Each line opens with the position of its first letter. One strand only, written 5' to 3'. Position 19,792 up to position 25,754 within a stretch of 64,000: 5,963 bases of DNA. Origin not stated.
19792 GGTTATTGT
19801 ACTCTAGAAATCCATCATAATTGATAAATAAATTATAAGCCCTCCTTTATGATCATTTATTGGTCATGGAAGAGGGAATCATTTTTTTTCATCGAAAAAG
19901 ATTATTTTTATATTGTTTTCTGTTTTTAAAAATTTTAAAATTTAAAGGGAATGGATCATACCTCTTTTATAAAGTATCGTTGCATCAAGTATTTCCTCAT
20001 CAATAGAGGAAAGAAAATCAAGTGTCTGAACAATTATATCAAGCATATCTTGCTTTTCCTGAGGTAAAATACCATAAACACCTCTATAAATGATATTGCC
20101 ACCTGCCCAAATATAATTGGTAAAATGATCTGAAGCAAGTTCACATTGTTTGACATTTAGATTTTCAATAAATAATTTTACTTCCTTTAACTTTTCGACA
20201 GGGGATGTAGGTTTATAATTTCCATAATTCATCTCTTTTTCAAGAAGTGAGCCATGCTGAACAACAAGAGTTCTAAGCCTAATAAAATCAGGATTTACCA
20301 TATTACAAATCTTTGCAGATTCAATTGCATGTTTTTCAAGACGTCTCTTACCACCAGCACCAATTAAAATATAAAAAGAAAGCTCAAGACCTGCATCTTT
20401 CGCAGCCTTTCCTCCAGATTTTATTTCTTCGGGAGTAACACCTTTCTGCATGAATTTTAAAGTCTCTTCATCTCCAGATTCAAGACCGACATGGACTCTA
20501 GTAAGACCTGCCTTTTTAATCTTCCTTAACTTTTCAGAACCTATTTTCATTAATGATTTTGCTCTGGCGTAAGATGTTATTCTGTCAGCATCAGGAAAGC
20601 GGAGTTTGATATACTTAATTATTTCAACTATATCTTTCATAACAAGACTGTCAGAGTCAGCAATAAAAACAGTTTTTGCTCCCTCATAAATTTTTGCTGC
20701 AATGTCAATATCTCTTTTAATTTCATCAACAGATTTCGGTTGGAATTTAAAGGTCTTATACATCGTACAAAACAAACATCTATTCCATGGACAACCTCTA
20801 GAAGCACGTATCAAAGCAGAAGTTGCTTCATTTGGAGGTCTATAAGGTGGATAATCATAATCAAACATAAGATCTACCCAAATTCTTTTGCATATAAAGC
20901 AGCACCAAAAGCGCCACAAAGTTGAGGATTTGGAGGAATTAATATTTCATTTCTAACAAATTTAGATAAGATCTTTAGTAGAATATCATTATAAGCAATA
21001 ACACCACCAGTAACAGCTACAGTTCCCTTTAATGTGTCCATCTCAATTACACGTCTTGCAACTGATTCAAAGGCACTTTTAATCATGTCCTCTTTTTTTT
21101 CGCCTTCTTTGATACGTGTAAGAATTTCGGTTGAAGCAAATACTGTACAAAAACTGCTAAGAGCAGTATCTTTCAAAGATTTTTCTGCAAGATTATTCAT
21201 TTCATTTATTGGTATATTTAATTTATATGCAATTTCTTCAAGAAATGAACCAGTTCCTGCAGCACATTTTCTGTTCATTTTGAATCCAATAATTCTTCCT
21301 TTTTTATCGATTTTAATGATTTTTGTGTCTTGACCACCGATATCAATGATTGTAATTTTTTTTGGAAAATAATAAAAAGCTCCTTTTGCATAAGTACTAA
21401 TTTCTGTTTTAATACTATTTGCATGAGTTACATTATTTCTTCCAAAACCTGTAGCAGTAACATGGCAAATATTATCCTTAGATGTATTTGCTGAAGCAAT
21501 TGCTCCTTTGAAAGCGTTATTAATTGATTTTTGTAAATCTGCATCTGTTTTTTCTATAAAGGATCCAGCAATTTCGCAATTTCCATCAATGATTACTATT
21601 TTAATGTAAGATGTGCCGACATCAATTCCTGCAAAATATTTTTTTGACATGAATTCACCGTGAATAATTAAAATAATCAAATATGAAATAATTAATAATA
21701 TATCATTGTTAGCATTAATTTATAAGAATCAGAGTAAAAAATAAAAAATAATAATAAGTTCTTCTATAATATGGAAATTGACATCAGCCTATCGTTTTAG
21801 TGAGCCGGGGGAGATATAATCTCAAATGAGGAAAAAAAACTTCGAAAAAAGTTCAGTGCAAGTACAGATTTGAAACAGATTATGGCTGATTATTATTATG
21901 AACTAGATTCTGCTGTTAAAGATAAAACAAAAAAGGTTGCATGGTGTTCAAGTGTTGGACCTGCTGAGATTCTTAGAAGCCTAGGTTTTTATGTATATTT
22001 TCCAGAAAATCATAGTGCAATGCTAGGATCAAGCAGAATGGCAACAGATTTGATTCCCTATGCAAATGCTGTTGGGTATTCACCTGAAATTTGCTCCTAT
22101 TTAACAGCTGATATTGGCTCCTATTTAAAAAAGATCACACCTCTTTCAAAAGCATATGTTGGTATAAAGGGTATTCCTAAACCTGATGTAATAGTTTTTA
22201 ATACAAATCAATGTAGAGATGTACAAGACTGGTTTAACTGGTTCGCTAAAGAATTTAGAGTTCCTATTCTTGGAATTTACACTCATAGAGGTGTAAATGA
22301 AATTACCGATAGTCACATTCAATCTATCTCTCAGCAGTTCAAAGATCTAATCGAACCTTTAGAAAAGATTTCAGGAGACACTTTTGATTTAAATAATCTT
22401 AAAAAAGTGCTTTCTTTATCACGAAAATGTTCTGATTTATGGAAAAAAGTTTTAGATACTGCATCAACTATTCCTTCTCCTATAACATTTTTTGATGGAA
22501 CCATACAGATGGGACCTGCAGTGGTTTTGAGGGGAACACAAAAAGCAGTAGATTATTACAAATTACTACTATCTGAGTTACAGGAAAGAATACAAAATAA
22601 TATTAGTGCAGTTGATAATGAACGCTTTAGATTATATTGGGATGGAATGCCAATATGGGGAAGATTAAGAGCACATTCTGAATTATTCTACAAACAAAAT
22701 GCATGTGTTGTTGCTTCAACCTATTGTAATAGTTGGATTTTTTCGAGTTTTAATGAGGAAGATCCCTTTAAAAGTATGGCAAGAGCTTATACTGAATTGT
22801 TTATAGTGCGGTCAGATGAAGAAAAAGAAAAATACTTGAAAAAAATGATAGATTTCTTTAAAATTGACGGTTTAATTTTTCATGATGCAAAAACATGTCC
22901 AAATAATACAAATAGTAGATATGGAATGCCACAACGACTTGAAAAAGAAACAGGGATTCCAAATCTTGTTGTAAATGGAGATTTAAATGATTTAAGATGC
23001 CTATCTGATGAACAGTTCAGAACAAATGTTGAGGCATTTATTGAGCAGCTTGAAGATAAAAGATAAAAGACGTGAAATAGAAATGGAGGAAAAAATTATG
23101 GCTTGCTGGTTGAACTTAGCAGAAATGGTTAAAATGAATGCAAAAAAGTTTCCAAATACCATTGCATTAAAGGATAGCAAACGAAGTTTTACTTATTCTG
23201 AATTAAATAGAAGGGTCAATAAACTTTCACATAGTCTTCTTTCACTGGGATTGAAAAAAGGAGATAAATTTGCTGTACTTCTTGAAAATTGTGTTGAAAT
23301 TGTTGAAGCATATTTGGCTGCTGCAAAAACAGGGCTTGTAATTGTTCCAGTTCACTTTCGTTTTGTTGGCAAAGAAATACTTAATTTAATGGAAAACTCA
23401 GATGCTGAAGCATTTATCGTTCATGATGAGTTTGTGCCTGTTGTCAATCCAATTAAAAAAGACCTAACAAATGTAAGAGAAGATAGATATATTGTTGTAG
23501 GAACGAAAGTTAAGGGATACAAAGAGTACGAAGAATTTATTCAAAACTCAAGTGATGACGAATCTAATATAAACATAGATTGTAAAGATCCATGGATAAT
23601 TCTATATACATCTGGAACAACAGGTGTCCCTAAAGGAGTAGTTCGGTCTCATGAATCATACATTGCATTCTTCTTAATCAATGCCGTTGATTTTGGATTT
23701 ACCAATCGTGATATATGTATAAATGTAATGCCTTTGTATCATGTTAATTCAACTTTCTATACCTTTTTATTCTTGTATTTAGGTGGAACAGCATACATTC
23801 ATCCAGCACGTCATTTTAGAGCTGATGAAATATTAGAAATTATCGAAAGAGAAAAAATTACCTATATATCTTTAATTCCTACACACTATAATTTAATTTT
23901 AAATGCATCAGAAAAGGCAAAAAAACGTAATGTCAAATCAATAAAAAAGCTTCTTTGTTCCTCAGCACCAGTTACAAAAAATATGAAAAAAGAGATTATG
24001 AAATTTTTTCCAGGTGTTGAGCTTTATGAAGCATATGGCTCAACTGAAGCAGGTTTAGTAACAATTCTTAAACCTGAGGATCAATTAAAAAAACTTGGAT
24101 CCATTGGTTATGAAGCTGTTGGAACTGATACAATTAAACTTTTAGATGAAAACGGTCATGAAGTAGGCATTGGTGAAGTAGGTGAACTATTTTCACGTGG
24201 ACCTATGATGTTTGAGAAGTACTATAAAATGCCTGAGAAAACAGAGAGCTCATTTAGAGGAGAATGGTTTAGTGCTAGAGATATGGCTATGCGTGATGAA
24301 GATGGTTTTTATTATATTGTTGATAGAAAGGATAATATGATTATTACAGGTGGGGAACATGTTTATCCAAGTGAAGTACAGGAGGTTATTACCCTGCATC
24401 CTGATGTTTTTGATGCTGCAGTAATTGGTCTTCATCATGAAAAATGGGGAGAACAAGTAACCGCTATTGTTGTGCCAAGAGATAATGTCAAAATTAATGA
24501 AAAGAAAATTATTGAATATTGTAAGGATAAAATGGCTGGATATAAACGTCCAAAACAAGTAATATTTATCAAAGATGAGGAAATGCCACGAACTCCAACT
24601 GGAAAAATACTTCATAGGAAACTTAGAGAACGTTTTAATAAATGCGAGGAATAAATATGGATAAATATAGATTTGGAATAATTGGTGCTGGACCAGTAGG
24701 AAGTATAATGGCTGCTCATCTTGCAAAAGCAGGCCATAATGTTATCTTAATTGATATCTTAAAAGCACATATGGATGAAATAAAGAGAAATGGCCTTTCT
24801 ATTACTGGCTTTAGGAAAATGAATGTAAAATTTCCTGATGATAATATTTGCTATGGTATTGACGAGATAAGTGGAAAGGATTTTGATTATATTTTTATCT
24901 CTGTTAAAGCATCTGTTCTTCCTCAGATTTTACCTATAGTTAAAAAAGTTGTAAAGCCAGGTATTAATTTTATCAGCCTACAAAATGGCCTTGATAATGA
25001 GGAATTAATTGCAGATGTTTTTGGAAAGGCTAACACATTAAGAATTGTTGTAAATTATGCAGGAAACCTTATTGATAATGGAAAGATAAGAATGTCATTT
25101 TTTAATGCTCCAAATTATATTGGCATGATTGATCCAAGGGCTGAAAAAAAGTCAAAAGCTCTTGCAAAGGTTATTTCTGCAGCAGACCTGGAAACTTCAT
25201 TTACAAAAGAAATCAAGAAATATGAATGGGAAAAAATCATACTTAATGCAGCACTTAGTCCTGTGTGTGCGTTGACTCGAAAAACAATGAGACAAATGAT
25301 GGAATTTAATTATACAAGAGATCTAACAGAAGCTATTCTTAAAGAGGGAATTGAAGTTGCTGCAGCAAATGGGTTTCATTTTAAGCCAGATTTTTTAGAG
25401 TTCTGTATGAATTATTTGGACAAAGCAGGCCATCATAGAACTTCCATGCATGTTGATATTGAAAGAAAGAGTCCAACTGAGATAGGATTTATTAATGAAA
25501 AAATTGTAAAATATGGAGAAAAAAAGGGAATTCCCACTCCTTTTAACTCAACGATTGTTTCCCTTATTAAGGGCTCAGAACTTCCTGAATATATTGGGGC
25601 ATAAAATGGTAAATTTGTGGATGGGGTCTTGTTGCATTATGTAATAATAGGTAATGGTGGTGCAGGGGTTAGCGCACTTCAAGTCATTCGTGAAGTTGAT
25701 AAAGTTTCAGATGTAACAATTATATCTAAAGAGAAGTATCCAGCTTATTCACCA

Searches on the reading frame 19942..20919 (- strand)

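Call 9: search_protein_families(library=pfam, proteins=[window:19942-20919:-], max_evalue=0.00001)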
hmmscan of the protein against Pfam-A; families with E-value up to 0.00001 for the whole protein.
window:19942-20919:- (325 aa): 1 family
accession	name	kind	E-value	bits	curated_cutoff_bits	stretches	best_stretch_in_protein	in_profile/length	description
PF04055.27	Radical_SAM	-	4.7e-22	79.3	29.5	1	40-186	4-151/166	Radical SAM superfamily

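Call 10: search_protein_families(library=ncbifam, proteins=[window:19942-20919:-], max_evalue=1e-8)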
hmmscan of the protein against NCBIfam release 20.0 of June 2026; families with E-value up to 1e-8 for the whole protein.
window:19942-20919:- (325 aa): 7 families
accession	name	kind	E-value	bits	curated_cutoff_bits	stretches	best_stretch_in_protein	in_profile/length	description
TIGR04479.1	bcpD_PhpK_rSAM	subfamily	3.9e-14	51.9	600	1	26-217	233-418/504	PhpK family radical SAM P-methyltransferase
TIGR03471.1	HpnJ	equivalog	4.3e-12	45.6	577.6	1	38-203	201-363/472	hopanoid biosynthesis associated radical SAM protein HpnJ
TIGR03975.1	rSAM_ocin_1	subfamily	1.1e-10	40.7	281.85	1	34-190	261-414/606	RiPP maturation radical SAM C-methyltransferase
TIGR04072.2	rSAM_ladder_B12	equivalog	2.3e-10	39.7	360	1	36-191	182-334/443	lipid biosynthesis B12-binding/radical SAM protein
TIGR01210.1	TIGR01210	equivalog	1.5e-09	37.5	212.15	1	35-239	17-234/313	archaeosine biosynthesis radical SAM protein RaSEA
NF001199.0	PRK00164.2-1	equivalog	2.4e-09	36.7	231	1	42-179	21-151/308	GTP 3',8-cyclase MoaA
TIGR02668.1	moaA_archaeal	equivalog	7.9e-09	34.9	325.25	0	47-179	23-149/303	GTP 3',8-cyclase MoaA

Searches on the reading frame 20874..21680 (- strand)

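Call 9: search_protein_families(library=pfam, proteins=[window:20874-21680:-], max_evalue=0.00001)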
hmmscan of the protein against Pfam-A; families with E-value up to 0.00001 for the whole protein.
window:20874-21680:- (268 aa): 1 family
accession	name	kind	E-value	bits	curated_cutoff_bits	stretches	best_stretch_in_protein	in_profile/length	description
PF01869.26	BcrAD_BadFG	-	5.4e-47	161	31.5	1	18-264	2-271/271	BadF/BadG/BcrA/BcrD ATPase family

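Call 10: search_protein_families(library=ncbifam, proteins=[window:20874-21680:-], max_evalue=1e-8)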
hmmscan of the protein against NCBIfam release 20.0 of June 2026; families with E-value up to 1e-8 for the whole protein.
window:20874-21680:- (268 aa): 5 families
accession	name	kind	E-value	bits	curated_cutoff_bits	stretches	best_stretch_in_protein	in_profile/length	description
TIGR00241.1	CoA_E_activ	domain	6e-64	215.9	125.4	1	17-262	3-247/248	acyl-CoA dehydratase activase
TIGR02259.1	benz_CoA_red_A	equivalog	1.3e-37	129.6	578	1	55-263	214-431/432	benzoyl-CoA reductase subunit A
TIGR03192.1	benz_CoA_bzdQ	equivalog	1.5e-36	126.4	380.2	1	16-264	34-286/293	benzoyl-CoA reductase, bzd-type, subunit Q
TIGR03286.1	methan_mark_15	hypoth_equivalog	3.4e-35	121.8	455.75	1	17-266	147-403/404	methanogenesis marker 15 protein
TIGR02261.1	benz_CoA_red_D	equivalog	1.2e-31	109.8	312.85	1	17-263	4-261/262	benzoyl-CoA reductase subunit D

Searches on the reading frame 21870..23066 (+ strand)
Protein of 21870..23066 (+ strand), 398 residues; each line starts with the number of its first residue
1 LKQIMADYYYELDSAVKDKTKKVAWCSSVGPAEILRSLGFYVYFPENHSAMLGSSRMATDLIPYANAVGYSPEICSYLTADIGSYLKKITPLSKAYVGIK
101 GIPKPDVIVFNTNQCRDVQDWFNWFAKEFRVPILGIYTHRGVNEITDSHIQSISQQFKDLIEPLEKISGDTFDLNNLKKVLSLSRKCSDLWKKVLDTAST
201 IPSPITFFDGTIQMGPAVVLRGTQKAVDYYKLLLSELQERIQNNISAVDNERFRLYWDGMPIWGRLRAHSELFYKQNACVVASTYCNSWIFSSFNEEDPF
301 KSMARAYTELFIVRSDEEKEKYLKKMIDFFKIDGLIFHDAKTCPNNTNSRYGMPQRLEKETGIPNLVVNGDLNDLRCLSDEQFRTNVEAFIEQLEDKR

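Call 9: search_protein_families(library=pfam, proteins=[window:21870-23066:+], max_evalue=0.00001)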
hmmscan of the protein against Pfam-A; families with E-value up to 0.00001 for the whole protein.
window:21870-23066:+ (398 aa): 1 family
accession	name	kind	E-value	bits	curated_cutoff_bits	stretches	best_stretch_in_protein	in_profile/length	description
PF06050.19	HGD-D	-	1.2e-64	219.4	28.4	1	30-394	4-342/342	2-hydroxyglutaryl-CoA dehydratase, D-component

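Call 10: search_protein_families(library=ncbifam, proteins=[window:21870-23066:+], max_evalue=1e-8)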
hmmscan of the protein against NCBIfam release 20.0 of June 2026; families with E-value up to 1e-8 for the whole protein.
window:21870-23066:+ (398 aa): 4 families
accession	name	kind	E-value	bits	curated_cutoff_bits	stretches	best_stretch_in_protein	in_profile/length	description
NF052455.1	HyiscapDhHadB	equivalog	5.3e-68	229.5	750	1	2-398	9-398/398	(R)-2-hydroxyisocaproyl-CoA dehydratase subunit alpha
TIGR02260.1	benz_CoA_red_B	equivalog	9e-46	156.4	486.55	1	2-391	12-410/413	benzoyl-CoA reductase subunit B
TIGR03191.1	benz_CoA_bzdO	equivalog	3.7e-25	89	448.6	1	2-272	13-279/430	benzoyl-CoA reductase, bzd-type, subunit O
NF040772.1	double_cubane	equivalog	1.8e-17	63.5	350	1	147-394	123-372/372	double-cubane-cluster-containing anaerobic reductase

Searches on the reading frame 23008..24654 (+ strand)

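Call 9: search_protein_families(library=pfam, proteins=[window:23008-24654:+], max_evalue=0.00001)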
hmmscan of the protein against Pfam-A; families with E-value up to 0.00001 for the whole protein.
window:23008-24654:+ (548 aa): 2 families
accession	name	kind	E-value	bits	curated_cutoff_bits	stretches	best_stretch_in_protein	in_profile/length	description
PF00501.34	AMP-binding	-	1.5e-82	277.9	29.9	1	43-406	3-384/384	AMP-binding enzyme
PF13193.12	AMP-binding_C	-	8.9e-18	65.4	24.5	1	456-533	1-76/76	AMP-binding enzyme C-terminal domain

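Call 10: search_protein_families(library=ncbifam, proteins=[window:23008-24654:+], max_evalue=1e-8)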
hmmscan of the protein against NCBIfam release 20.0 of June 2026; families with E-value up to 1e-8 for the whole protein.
window:23008-24654:+ (548 aa): 104 families (the best 25 are shown)
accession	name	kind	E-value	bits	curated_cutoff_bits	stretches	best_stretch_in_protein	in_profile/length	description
NF004837.0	PRK06187.1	subfamily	1.1e-133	446.3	476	1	35-545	8-524/531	long-chain-fatty-acid--CoA ligase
NF006182.0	PRK08316.1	subfamily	2.9e-126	422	663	1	37-546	13-520/523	fatty acyl-CoA synthetase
NF005857.1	PRK07786.1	exception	9.4e-102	341.1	733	1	36-543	10-512/513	fatty-acid--CoA ligase FadD5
NF052269.1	Staph_lig_FadD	equivalog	9.6e-101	337.6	650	1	48-545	13-495/499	long-chain-fatty-acid--CoA ligase FadD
NF005307.0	PRK06839.1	equivalog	2.6e-99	333.1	748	1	38-541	5-491/496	o-succinylbenzoate--CoA ligase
NF005676.0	PRK07470.1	equivalog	3.9e-96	322.8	774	1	24-545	9-531/544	acyl-CoA synthetase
NF005863.0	PRK07798.1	subfamily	2.8e-93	313.3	543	1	35-540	4-528/540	acyl-CoA synthetase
NF009071.0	PRK12406.1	subfamily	1.1e-89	301.2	701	1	54-544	6-503/510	acyl-CoA synthetase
NF002966.0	PRK03640.1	equivalog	9.5e-85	285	556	1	41-544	8-481/483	o-succinylbenzoate--CoA ligase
NF005702.0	PRK07514.1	subfamily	9.6e-85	284.8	558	1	41-545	9-502/506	malonyl-CoA synthase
NF004114.0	PRK05605.1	equivalog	1.7e-84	284.2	766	2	166-545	190-571/575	long-chain-fatty-acid--CoA ligase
NF038341.1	ligase_FadD4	exception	2e-84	283.8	850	1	50-543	12-504/506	fatty-acid--CoA ligase FadD4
NF005859.1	PRK07788.1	exception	5.3e-84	282.7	875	1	21-541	45-556/560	long-chain-fatty-acid--CoA ligase FadD2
NF004797.0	PRK06145.1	equivalog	2.4e-83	280.2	850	1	35-545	2-497/499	acyl-CoA synthetase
NF005797.0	PRK07638.1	equivalog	3.6e-82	276.4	518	1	37-543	3-479/487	acyl-CoA synthetase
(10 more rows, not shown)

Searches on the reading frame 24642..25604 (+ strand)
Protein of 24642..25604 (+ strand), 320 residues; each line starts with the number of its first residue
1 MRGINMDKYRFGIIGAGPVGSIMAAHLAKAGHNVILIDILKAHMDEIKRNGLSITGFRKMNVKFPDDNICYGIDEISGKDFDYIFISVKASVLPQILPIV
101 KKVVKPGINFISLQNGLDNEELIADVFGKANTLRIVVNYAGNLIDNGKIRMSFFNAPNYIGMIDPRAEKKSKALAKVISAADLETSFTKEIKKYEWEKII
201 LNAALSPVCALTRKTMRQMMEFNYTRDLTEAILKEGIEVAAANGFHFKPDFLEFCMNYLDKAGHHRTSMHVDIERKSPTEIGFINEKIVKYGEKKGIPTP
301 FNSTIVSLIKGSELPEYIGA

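Call 9: search_protein_families(library=pfam, proteins=[window:24642-25604:+], max_evalue=0.00001)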
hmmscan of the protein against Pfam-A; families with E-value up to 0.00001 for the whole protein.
window:24642-25604:+ (320 aa): 4 families
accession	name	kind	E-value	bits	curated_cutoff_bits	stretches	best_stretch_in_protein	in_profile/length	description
PF08546.17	ApbA_C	-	2.6e-33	115.5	22.7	1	191-311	2-123/125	Ketopantoate reductase PanE/ApbA C terminal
PF02558.23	ApbA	-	2.8e-25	89.1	22.2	1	12-163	2-148/150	Ketopantoate reductase PanE/ApbA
PF01210.29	NAD_Gly3P_dh_N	-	3e-07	31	23.1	1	12-122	3-113/158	NAD-dependent glycerol-3-phosphate dehydrogenase N-terminus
PF03721.20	UDPG_MGDP_dh_N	-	9.5e-07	29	27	1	11-55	3-47/187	UDP-glucose/GDP-mannose dehydrogenase family, NAD binding domain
